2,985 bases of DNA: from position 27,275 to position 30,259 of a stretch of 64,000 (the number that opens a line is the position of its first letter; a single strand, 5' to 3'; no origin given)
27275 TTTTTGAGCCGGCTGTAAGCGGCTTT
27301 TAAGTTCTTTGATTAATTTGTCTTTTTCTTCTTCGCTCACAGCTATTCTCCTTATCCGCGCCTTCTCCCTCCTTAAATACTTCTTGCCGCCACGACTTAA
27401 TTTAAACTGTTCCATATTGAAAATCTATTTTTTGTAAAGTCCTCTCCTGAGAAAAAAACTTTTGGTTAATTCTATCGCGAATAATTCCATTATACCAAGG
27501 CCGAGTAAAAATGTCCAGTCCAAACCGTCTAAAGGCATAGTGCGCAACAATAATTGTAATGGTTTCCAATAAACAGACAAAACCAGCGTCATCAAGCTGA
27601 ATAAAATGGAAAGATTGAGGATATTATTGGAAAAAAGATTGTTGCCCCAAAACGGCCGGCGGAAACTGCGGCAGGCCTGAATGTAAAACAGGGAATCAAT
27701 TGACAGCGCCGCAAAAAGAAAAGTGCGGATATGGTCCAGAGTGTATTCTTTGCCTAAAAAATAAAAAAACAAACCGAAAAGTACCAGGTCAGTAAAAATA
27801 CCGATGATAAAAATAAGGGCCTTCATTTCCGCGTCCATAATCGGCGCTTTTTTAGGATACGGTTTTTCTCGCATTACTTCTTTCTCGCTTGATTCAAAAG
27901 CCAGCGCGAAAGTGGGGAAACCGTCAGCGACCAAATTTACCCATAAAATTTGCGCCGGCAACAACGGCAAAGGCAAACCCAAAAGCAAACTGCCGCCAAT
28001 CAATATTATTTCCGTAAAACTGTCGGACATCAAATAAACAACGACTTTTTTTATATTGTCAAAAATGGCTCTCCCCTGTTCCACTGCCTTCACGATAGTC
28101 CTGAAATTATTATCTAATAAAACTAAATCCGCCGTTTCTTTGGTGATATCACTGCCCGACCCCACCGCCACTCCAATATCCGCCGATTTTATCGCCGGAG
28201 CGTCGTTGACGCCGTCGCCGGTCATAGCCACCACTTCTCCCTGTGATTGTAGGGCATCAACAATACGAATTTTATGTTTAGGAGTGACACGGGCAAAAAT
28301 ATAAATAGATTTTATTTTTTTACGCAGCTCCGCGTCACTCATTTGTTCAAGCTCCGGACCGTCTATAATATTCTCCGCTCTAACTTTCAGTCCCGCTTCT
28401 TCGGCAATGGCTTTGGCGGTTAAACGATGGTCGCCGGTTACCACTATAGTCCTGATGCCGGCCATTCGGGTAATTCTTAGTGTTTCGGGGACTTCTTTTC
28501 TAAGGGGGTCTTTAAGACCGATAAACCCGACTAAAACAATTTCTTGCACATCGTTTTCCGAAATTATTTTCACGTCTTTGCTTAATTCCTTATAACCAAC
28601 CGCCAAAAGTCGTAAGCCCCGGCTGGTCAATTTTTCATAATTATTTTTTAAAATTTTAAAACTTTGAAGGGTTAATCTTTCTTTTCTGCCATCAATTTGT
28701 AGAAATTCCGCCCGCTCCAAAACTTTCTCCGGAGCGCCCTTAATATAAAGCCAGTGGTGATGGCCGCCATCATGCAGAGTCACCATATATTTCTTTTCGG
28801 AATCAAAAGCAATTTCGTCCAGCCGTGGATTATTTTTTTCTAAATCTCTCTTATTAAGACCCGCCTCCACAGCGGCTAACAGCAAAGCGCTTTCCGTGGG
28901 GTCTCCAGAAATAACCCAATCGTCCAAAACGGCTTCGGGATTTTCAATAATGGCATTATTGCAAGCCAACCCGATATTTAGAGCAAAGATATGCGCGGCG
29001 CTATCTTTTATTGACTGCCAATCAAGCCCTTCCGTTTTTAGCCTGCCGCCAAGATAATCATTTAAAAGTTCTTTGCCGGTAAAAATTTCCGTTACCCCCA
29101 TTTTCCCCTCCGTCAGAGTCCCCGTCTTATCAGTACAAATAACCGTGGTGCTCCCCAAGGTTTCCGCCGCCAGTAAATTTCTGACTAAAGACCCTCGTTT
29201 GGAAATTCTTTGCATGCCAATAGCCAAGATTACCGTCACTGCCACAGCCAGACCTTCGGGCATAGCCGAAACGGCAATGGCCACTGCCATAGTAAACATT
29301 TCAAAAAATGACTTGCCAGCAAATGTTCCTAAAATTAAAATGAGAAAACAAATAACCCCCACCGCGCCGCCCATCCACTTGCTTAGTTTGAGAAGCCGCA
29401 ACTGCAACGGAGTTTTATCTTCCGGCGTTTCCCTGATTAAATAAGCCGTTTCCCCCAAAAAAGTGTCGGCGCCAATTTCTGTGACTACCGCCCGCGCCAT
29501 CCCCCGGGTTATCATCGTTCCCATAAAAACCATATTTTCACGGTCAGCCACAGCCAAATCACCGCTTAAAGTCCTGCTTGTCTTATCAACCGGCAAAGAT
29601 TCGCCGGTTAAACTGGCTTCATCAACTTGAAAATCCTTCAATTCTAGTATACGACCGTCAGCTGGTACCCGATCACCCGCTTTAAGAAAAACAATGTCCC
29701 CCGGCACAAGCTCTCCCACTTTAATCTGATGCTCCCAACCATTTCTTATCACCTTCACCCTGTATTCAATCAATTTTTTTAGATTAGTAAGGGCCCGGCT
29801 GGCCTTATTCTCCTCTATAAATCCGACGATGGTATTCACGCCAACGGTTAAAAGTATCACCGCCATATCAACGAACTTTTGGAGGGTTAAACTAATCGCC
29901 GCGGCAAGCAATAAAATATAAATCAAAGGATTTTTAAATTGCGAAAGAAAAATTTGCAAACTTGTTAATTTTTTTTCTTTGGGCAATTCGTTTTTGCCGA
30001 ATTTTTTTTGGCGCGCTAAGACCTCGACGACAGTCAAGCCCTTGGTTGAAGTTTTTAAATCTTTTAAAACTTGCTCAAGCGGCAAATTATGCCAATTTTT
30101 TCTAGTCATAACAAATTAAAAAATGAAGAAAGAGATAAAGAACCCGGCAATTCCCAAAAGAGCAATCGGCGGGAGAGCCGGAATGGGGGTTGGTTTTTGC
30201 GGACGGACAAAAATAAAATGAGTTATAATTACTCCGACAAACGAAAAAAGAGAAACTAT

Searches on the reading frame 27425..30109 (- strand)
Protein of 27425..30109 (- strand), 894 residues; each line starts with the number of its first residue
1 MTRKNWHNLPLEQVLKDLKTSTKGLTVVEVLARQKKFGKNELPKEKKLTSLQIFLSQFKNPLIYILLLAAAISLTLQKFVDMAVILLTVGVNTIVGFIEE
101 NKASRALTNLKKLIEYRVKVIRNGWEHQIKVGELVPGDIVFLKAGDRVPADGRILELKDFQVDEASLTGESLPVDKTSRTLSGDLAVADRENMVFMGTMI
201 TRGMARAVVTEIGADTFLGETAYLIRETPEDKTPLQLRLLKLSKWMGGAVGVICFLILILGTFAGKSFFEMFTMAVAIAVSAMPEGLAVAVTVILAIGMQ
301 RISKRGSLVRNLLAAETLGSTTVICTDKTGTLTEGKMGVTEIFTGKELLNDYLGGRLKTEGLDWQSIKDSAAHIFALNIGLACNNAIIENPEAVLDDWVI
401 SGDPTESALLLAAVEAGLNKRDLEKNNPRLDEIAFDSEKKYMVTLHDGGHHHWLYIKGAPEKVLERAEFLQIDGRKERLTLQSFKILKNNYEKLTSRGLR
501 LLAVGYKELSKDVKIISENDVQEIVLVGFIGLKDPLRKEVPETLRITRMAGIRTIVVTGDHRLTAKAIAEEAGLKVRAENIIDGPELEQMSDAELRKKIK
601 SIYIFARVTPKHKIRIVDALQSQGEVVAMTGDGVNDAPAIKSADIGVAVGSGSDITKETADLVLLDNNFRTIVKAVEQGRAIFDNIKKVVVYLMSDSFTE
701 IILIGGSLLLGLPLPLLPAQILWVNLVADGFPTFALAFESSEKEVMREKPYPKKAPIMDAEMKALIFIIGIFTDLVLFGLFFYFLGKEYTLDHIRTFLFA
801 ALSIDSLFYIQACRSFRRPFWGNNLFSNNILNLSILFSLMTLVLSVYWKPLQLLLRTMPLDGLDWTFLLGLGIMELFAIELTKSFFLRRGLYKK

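Call 16: find_encoding_contigs(protein=window:27425-30109:-, flank=10000, max_places=3)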
Protein window:27425-30109:- (894 aa): 2 contigs read that carry it; 1 place shown.
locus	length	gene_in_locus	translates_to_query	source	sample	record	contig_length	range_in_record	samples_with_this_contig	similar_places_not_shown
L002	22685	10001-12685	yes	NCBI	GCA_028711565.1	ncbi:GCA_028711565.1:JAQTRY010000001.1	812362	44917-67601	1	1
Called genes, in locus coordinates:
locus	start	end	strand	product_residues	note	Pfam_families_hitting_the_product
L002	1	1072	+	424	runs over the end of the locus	PF22694:CtpB_N-like (weak), PF00595:PDZ, PF13180:PDZ_2 (weak), PF17820:PDZ_6, PF03572:Peptidase_S41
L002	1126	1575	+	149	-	PF01281:Ribosomal_L9_N, PF03948:Ribosomal_L9_C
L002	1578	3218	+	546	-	PF06418:CTP_synth_N, PF00117:GATase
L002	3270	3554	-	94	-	PF01016:Ribosomal_L27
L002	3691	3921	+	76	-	PF01106:NifU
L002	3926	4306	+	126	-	PF07853:DUF1648 (weak)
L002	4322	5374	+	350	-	PF10555:MraY_sig1 (faint), PF00953:Glycos_transf_4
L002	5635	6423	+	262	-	-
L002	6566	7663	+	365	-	PF01098:FTSW_RODA_SPOVE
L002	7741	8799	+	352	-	PF03033:Glyco_transf_28, PF04101:Glyco_tran_28_C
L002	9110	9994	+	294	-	PF06550:SPP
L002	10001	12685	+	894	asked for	PF00690:Cation_ATPase_N, PF00122:E1-E2_ATPase, PF00702:Hydrolase, PF13246:Cation_ATPase, PF08282:Hydrolase_3 (weak), PF00689:Cation_ATPase_C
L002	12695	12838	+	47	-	-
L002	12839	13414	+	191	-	PF01997:Translin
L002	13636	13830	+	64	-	-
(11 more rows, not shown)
